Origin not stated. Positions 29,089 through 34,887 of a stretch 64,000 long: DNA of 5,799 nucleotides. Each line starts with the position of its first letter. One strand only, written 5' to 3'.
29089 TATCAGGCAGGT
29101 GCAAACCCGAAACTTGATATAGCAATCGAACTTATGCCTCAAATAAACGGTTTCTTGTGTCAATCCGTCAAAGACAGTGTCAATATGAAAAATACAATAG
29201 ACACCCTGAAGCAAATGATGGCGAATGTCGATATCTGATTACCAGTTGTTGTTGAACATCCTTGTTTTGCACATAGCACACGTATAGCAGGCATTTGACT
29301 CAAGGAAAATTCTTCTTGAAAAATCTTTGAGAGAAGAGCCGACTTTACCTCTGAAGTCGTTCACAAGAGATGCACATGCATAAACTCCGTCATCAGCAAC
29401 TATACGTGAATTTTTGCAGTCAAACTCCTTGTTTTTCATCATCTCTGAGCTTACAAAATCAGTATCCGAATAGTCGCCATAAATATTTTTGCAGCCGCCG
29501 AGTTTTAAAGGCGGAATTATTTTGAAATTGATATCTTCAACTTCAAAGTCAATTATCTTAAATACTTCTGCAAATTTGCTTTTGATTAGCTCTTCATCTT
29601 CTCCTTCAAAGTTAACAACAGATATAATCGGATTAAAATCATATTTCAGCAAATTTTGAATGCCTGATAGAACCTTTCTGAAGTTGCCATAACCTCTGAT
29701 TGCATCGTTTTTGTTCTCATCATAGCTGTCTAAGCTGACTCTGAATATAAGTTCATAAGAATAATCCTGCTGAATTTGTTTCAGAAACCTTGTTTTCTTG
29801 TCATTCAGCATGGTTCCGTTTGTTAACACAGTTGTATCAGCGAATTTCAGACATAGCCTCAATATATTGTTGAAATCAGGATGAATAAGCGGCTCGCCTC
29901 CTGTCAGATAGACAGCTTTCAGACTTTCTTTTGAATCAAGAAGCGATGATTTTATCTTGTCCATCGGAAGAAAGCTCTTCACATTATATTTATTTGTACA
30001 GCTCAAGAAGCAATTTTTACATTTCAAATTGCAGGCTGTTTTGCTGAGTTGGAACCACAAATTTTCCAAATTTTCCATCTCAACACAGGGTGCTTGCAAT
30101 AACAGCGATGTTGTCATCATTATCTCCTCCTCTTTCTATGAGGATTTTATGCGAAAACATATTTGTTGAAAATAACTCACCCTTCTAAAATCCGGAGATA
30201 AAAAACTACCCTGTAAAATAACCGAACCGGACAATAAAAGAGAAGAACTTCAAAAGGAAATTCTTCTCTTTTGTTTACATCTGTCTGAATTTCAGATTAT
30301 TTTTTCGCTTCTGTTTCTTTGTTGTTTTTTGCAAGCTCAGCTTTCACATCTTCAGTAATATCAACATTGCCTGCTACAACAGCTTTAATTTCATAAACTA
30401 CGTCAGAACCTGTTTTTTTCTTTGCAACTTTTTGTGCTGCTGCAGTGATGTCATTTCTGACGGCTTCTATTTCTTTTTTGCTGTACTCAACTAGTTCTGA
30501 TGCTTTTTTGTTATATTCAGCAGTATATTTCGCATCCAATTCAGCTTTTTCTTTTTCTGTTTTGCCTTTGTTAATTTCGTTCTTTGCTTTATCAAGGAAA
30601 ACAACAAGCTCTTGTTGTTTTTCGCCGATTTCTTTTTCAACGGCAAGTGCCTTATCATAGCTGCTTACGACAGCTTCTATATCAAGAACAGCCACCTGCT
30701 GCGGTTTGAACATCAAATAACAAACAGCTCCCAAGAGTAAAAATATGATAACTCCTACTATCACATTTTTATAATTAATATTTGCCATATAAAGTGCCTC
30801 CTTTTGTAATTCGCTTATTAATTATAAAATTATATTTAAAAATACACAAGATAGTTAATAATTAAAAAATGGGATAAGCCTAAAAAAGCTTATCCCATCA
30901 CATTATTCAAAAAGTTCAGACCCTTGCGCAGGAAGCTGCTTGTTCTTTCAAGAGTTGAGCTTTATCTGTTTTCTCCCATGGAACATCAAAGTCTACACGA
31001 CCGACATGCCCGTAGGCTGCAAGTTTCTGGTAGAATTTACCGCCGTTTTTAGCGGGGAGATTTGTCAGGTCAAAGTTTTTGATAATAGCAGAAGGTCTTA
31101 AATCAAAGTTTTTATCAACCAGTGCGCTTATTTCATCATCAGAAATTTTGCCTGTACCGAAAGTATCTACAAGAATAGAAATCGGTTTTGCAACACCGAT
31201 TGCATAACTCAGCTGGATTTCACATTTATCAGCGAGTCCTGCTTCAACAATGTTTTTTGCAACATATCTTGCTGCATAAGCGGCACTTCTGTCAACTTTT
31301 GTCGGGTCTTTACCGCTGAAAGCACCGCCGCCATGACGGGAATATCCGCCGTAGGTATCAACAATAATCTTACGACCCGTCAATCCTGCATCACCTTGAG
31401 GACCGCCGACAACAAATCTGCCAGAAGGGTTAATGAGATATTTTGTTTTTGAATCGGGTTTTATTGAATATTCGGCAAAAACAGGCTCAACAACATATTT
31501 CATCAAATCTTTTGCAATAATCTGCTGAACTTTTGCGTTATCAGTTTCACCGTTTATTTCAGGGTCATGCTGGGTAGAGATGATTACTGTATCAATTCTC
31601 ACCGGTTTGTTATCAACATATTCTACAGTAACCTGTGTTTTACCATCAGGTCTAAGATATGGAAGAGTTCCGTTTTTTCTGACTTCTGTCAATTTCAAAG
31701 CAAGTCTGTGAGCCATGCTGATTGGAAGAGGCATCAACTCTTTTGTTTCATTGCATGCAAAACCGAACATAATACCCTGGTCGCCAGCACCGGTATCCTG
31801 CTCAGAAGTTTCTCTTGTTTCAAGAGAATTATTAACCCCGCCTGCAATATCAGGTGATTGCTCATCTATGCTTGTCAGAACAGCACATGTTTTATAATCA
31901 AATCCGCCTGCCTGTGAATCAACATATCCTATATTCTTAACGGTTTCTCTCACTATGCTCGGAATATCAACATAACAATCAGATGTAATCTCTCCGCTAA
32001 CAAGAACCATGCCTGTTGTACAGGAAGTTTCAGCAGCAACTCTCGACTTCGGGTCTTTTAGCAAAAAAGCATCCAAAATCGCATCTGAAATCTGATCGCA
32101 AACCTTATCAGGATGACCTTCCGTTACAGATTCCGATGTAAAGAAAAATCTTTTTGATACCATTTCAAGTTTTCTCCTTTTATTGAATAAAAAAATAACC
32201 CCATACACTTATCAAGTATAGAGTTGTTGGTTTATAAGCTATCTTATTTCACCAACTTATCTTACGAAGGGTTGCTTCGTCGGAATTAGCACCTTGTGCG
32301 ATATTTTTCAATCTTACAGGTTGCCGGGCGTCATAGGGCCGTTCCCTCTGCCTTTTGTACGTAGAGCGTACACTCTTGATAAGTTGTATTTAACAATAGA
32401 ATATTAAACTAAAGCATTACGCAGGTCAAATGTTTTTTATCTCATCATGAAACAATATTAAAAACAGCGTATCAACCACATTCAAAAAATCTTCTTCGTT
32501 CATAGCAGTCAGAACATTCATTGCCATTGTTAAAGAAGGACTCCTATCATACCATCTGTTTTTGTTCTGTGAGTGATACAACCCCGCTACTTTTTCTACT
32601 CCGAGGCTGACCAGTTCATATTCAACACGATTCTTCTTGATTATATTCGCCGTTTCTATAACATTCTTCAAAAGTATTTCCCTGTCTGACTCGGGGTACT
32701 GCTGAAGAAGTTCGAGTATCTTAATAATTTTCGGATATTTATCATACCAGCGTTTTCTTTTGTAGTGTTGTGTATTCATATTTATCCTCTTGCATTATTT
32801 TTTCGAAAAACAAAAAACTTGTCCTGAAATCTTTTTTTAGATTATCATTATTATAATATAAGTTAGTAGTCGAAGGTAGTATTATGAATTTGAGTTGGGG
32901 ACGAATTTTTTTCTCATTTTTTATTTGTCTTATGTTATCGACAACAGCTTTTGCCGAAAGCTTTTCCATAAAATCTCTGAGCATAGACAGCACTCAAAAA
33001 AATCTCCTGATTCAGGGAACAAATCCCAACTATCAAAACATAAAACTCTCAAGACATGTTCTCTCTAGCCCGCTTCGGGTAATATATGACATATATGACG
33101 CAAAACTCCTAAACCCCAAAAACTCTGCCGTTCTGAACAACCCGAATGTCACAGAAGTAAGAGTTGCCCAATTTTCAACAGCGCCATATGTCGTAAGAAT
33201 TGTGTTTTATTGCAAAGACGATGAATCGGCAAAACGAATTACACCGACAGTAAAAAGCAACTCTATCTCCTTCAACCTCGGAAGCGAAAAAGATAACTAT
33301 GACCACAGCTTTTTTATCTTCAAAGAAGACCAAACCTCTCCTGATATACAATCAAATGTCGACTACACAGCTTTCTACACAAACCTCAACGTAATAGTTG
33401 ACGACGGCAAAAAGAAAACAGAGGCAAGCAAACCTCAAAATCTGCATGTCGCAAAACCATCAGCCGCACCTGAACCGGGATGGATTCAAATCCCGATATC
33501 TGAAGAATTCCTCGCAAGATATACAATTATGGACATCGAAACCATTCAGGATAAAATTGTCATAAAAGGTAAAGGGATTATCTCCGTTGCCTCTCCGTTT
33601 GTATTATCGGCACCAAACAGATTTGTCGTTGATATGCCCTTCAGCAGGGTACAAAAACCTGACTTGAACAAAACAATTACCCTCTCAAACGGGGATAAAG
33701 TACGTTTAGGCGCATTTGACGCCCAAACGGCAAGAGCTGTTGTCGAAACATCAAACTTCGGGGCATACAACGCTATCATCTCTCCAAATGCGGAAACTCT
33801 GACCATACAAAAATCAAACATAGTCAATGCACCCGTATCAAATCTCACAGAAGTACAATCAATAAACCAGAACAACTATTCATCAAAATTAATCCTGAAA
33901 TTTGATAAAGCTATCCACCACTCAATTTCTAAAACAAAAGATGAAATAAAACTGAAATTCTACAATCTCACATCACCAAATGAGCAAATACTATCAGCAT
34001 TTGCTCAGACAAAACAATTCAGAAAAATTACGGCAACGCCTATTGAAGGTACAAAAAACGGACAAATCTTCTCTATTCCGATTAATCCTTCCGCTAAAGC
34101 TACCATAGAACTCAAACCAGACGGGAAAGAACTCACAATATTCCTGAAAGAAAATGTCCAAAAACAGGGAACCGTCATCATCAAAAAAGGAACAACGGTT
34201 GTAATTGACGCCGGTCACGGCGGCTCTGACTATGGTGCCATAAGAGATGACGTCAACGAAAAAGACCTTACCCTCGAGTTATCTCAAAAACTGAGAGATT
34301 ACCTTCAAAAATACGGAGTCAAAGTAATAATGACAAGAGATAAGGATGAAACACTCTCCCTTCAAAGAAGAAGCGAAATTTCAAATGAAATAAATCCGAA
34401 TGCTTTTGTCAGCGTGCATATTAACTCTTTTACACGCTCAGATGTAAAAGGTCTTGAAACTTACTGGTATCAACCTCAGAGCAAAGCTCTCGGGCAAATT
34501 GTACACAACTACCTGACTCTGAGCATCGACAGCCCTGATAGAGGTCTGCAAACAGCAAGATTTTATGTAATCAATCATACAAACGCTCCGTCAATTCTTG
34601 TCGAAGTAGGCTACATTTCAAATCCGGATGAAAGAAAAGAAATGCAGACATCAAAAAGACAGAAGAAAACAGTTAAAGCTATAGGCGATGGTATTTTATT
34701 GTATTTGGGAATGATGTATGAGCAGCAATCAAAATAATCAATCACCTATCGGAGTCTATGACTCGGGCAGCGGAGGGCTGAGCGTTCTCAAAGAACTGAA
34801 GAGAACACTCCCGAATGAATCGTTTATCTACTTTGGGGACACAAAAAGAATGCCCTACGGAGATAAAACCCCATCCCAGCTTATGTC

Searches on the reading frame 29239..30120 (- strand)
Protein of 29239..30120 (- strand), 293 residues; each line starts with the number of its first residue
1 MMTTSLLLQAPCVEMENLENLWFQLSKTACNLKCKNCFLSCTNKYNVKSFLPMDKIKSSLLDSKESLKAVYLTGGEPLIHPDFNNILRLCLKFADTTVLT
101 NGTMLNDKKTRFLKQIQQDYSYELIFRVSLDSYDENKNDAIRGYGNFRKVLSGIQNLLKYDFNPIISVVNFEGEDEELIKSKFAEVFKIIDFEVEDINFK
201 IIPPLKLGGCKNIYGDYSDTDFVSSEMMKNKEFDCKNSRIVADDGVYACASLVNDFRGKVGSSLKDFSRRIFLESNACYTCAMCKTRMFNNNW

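Call 8: search_protein_families(library=pfam, proteins=[window:29239-30120:-], max_evalue=0.001)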
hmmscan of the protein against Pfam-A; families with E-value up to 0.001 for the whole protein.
window:29239-30120:- (293 aa): 2 families
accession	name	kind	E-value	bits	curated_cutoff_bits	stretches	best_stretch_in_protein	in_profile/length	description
PF04055.27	Radical_SAM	-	6.1e-16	59.5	29.5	1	29-177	6-157/166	Radical SAM superfamily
PF13353.11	Fer4_12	-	6.1e-06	27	22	1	28-108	13-97/137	4Fe-4S single cluster domain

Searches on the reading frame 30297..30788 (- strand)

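Call 8: search_protein_families(library=pfam, proteins=[window:30297-30788:-], max_evalue=0.001)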
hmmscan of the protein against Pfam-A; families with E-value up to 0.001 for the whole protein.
window:30297-30788:- (163 aa): 1 family
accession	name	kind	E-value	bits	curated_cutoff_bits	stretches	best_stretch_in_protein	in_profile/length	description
PF03938.19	OmpH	-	1.6e-06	28.8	32.4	1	37-152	7-141/141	Outer membrane protein (OmpH-like)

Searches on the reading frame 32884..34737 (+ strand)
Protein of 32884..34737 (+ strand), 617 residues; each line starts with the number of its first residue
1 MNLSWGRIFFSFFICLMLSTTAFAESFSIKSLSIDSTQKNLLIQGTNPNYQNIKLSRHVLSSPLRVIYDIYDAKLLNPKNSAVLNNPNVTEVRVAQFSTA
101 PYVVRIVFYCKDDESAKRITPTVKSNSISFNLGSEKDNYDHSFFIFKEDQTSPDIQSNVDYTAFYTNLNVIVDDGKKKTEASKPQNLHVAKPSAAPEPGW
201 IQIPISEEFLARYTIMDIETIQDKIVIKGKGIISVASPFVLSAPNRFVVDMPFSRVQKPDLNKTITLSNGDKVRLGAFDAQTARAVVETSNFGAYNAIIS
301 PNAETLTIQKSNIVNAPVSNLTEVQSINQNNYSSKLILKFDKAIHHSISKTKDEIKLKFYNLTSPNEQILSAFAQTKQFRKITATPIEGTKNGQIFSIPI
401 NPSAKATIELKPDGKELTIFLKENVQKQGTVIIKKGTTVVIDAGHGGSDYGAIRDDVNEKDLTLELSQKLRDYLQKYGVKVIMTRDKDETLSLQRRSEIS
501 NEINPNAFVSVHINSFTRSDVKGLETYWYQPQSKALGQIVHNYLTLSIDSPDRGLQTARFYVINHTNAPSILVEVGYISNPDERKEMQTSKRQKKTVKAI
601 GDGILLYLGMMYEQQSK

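Call 8: search_protein_families(library=pfam, proteins=[window:32884-34737:+], max_evalue=0.001)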
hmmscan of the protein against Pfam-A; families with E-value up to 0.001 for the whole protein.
window:32884-34737:+ (617 aa): 2 families
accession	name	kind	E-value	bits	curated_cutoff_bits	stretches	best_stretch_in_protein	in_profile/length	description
PF01520.23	Amidase_3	-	2.4e-54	184.4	27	1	439-604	1-172/174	N-acetylmuramoyl-L-alanine amidase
PF11741.13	AMIN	-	3.6e-07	30.6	20.5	0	54-120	22-90/101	AMIN domain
